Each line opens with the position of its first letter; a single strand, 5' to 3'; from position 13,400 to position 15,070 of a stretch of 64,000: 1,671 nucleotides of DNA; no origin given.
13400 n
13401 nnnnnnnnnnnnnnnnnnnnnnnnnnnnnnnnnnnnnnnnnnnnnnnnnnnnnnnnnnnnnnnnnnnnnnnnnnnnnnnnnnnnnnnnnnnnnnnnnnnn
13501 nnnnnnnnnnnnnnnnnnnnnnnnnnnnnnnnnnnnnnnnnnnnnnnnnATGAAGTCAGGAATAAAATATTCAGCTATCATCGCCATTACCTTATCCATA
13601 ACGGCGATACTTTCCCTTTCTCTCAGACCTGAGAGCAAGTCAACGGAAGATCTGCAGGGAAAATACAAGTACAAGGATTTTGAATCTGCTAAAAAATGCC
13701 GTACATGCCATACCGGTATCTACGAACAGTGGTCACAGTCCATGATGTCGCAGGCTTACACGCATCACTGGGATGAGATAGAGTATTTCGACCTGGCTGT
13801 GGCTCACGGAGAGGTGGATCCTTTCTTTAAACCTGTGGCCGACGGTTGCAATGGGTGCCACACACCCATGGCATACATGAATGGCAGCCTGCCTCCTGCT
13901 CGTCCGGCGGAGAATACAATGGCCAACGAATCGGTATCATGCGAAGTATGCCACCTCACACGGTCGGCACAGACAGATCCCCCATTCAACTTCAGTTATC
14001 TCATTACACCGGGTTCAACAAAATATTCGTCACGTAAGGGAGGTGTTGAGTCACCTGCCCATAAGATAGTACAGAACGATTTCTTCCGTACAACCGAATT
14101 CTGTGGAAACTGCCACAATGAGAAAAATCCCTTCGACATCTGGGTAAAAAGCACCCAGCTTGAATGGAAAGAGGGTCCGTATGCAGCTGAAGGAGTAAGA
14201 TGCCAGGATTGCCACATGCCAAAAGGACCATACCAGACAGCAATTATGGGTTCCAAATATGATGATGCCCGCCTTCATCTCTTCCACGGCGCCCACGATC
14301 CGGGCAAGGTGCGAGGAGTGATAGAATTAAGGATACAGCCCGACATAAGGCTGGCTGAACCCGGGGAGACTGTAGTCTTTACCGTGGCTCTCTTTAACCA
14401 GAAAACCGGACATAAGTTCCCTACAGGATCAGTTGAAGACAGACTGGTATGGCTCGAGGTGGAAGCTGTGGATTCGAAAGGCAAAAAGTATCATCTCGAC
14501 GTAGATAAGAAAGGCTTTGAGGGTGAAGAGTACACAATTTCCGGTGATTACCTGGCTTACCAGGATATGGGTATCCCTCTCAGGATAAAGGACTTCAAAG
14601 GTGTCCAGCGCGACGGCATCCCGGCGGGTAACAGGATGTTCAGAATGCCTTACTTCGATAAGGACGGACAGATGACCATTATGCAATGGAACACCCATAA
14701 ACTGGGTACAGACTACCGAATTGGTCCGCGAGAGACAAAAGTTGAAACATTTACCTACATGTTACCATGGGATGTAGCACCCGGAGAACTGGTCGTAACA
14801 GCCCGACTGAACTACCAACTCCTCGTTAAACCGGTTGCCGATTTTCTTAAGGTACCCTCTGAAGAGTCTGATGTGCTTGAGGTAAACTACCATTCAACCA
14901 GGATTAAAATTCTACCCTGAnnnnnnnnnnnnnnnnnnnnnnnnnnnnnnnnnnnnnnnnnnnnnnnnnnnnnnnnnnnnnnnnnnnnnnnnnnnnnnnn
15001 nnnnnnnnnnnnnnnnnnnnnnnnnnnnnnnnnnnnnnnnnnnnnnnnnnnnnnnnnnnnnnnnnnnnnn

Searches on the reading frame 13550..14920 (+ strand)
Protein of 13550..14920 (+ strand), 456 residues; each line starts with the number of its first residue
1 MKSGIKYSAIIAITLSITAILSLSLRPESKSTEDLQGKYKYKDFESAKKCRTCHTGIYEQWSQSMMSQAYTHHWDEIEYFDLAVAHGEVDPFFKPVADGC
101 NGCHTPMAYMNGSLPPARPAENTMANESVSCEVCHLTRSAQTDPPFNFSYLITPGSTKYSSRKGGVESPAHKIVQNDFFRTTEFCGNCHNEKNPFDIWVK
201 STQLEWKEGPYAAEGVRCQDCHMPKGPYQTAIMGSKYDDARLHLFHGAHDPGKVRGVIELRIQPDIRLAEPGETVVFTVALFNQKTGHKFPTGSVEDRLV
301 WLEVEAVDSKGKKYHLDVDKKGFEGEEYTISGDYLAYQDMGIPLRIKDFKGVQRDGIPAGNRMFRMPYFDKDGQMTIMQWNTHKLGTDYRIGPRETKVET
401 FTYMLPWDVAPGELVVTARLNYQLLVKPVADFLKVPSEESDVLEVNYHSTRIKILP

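Call 3: search_protein_families(library=pfam, proteins=[window:13550-14920:+], max_evalue=1)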
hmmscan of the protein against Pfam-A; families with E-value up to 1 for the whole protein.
window:13550-14920:+ (456 aa): 12 families
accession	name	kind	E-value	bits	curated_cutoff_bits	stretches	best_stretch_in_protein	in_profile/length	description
PF14522.11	Cytochrome_C7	-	3e-09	37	24.8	3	178-222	37-66/67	Cytochrome c7 and related cytochrome c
PF13435.11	Cytochrome_C554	-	5.2e-09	37.4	20.8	1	49-135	1-83/84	Cytochrome c554 and c-prime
PF22113.1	Mtrc-MtrF_II-IV_dom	-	2.6e-07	30.8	30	3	42-138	76-166/176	Outer membrane cytochrome MtrC/MtrF-like, domains II/IV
PF03264.19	Cytochrom_NNT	-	1.1e-06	29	24.1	1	180-230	34-80/174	NapC/NirT cytochrome c family, N-terminal region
PF14537.11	Cytochrom_c3_2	-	3.6e-06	27.8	25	2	48-140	7-69/79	Cytochrome c3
PF09699.15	Paired_CXXCH_1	-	1.5e-05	25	20.6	1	94-135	2-36/41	Doubled CXXCH motif (Paired_CXXCH_1)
PF02335.20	Cytochrom_C552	-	0.0058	16.1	24.1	1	206-226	235-255/438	Cytochrome c552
PF00130.28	C1_1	-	0.023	14.9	26.5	1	171-223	1-36/53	Phorbol esters/diacylglycerol binding domain (C1 domain)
PF02085.21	Cytochrom_CIII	-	0.045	14.6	22.9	0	39-135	23-101/101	Class III cytochrome C family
PF07627.16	PSCyt3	-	0.2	12.4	27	0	31-57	52-78/98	Protein of unknown function (DUF1588)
PF13438.11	DUF4113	-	0.22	12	24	1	62-77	33-48/51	Domain of unknown function (DUF4113)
PF13451.12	zf_Tbcl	-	0.28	11.6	24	1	183-222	5-40/48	Probable treble clef domain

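Call 4: search_protein_families(library=ncbifam, proteins=[window:13550-14920:+], max_evalue=1)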
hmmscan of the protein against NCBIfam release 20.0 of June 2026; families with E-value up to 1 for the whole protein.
window:13550-14920:+ (456 aa): 15 families
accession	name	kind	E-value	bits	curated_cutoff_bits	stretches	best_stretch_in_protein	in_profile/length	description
NF040886.1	cyt_C_like_Sec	equivalog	3.5e-17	62.1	250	2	120-315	146-336/423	multiheme c-type cytochrome (seleno)protein ExtKL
TIGR04257.1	nanowire_3heme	domain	1.1e-05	25.5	40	1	179-197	48-66/75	c(7)-type cytochrome triheme domain-containing protein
TIGR03153.1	cytochr_NrfH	equivalog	3.6e-05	23.8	134.2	1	180-233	26-70/138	cytochrome c nitrite reductase small subunit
TIGR03508.1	decahem_SO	subfamily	0.00036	20.1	192.2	1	98-223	3-102/258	DmsE family decaheme c-type cytochrome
NF041198.1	UshA_like_PCGU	equivalog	0.00069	18.3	275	1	33-72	394-433/519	UshA-like (seleno)protein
NF043010.1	Cyt554_Nsmonas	equivalog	0.0041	16.5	400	1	43-137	27-117/238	cytochrome c-550 CycA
TIGR02162.1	torC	equivalog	0.013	14.8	478.2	1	180-226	42-85/387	pentaheme c-type cytochrome TorC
TIGR03507.1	decahem_SO1788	subfamily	0.014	13.9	209.3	2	99-224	163-278/672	OmcA/MtrC family decaheme c-type cytochrome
TIGR04314.1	methano7heme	equivalog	0.062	12.1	250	1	32-85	28-81/494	methanogenesis multiheme c-type cytochrome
NF011606.0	PRK15032.1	equivalog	0.066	12.3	455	1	178-225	41-84/390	pentaheme c-type cytochrome TorC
NF008339.0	PRK11125.1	equivalog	0.086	11.5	595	1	206-227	277-298/487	ammonia-forming cytochrome c nitrite reductase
NF041028.1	decahem_GSU2203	exception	0.088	12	325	0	170-227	140-186/317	GSU2203 family decaheme c-type cytochrome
TIGR03152.1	cyto_c552_HCOOH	exception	0.14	10.9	692.5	1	206-226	235-255/441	ammonia-forming nitrite reductase cytochrome c552 subunit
TIGR01905.1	paired_CXXCH_1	subfamily_domain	0.16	11.9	25.2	0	94-106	2-15/41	doubled CXXCH domain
TIGR02161.1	napC_nirT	subfamily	0.18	11.6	310.6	1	181-226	44-86/185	periplasmic nitrate (or nitrite) reductase c-type cytochrome, NapC/NirT family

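Call 63: find_homologous_proteins(query=window:13550-14917:+, max_evalue=0.001)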
Query window:13550-14917:+ (456 aa): 2524 proteins with E <= 0.001 among 6972 candidates; the best 120 are listed.
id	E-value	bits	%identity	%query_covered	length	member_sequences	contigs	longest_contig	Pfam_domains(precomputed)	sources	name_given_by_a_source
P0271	0.0e+0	1085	100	100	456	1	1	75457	PF14537.12,PF13435.12,PF03264.20,PF14522.12,PF22113.2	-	-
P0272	2.0e-248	843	77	97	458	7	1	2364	PF13435.12,PF03264.20,PF14522.12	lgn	-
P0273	2.1e-248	843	76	98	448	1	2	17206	PF14537.12,PF13435.12,PF03264.20,PF14522.12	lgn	-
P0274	6.0e-248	841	76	100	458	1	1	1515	PF14537.12,PF13435.12,PF03264.20,PF14522.12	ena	-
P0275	1.1e-247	841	77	98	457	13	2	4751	PF14537.12,PF13435.12,PF03264.20,PF14522.12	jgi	-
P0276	2.0e-247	840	76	98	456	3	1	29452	PF13435.12,PF03264.20,PF14522.12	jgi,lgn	jgi:hypothetical protein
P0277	2.2e-247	840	77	98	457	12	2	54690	PF14537.12,PF13435.12,PF14522.12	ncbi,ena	-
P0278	3.9e-247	839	77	98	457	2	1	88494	PF14537.12,PF13435.12,PF14522.12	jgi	jgi:hypothetical protein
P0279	7.7e-247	838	77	98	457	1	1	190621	PF14537.12,PF13435.12,PF14522.12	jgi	jgi:hypothetical protein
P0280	1.4e-246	837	77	98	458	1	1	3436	PF14537.12,PF13435.12,PF03264.20,PF14522.12,PF22113.2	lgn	-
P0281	1.9e-246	837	75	99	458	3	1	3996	PF13435.12,PF03264.20,PF14522.12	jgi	-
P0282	2.4e-246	836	77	98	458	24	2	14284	PF14537.12,PF13435.12,PF03264.20,PF14522.12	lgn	-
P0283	5.8e-246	835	79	93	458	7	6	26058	PF13435.12,PF03264.20,PF14522.12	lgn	-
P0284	6.3e-246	835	77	98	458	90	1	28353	PF14537.12,PF13435.12,PF03264.20,PF14522.12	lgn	-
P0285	6.4e-246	835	79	93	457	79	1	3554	PF14537.12,PF13435.12,PF14522.12,PF22113.2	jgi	jgi:hypothetical protein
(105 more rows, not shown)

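Call 66: search_solved_structures(query=A5, max_evalue=1)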
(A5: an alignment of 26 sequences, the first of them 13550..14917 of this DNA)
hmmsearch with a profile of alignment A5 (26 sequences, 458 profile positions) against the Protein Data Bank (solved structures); distinct sequences matched with E-value up to 1: 8.
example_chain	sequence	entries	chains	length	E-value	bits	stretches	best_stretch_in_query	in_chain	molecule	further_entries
5ze8_A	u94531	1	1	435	6.8e-07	31.8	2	181-244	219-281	cytochrome c552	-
3ubr_A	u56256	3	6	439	0.2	13.7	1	207-228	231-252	Cytochrome c-552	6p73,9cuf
2vuo_A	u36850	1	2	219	0.52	12.4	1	117-196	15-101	IG GAMMA CHAIN C REGION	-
2rf7_A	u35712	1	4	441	0.52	12.4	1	207-230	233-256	Cytochrome c-552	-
4wjy_A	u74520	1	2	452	0.53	12.3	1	207-230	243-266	Cytochrome c-552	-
1gu6_A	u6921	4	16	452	0.53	12.3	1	207-230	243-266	CYTOCHROME C552 | Cytochrome c-552 | Cytochrome c nitrite reductase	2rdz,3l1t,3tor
1qdb_A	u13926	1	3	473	0.68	12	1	207-228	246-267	CYTOCHROME C NITRITE REDUCTASE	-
9rdn_A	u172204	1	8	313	0.89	11.6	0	43-107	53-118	Sulfur oxygenase reductase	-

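Call 74: predict_structure(alignment_id=A5)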
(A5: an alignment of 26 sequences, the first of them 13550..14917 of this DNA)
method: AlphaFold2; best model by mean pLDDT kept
length: 456 residues; sequences in the alignment: 26
mean_pLDDT: 43.2   pTM: 0.35
mean pLDDT of the five models: 43.2, 41.6, 40.6, 40.3, 39.7
residues with pLDDT >= 90: 41; 70-90: 48; 50-70: 35; < 50: 332
segments of 3 or more residues with pLDDT < 50: 26-86, 92-256, 286-299, 324-395, 424-440
pLDDT, mean of each block of 10 residues (from residue 1): 65 83 54 31 29 29 26 33 49 41 26 25 24 24 24 26 27 25 25 27 28 32 25 27 27 48 90 88 48 38 86 80 40 25 37 28 31 30 27 52 89 89 43 38 74 92
secondary structure, 60 per line:
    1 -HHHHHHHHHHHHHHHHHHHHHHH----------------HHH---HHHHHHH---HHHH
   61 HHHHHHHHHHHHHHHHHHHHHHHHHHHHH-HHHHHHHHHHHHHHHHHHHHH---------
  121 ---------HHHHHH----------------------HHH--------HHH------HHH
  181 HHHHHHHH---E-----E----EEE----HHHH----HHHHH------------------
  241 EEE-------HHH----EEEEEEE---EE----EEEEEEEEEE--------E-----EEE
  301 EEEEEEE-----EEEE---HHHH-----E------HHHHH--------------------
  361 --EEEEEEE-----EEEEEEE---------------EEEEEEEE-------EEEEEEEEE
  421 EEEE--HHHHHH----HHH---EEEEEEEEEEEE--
elements in order: H2-24 H47-53 H57-89 H91-111 H130-135 H178-188 E203-205 H210-213 H218-222 E241-243 E258-264 E274-283 E298-307 E313-316 H320-323 H336-340 E363-369 E375-381 E397-404 E412-424 H427-432 E443-454

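Call 90: search_solved_structures(query=window:13550-14917:+, max_evalue=1, show_alignments=1)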
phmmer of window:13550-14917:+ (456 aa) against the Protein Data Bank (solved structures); distinct sequences matched with E-value up to 1: 3.
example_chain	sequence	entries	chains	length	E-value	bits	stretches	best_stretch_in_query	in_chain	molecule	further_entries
5ze8_A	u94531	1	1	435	4.3e-05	25.9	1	179-242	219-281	cytochrome c552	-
3ubr_A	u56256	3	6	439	0.13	14.4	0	205-239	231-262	Cytochrome c-552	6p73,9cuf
1qdb_A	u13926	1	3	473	0.22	13.7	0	206-225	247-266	CYTOCHROME C NITRITE REDUCTASE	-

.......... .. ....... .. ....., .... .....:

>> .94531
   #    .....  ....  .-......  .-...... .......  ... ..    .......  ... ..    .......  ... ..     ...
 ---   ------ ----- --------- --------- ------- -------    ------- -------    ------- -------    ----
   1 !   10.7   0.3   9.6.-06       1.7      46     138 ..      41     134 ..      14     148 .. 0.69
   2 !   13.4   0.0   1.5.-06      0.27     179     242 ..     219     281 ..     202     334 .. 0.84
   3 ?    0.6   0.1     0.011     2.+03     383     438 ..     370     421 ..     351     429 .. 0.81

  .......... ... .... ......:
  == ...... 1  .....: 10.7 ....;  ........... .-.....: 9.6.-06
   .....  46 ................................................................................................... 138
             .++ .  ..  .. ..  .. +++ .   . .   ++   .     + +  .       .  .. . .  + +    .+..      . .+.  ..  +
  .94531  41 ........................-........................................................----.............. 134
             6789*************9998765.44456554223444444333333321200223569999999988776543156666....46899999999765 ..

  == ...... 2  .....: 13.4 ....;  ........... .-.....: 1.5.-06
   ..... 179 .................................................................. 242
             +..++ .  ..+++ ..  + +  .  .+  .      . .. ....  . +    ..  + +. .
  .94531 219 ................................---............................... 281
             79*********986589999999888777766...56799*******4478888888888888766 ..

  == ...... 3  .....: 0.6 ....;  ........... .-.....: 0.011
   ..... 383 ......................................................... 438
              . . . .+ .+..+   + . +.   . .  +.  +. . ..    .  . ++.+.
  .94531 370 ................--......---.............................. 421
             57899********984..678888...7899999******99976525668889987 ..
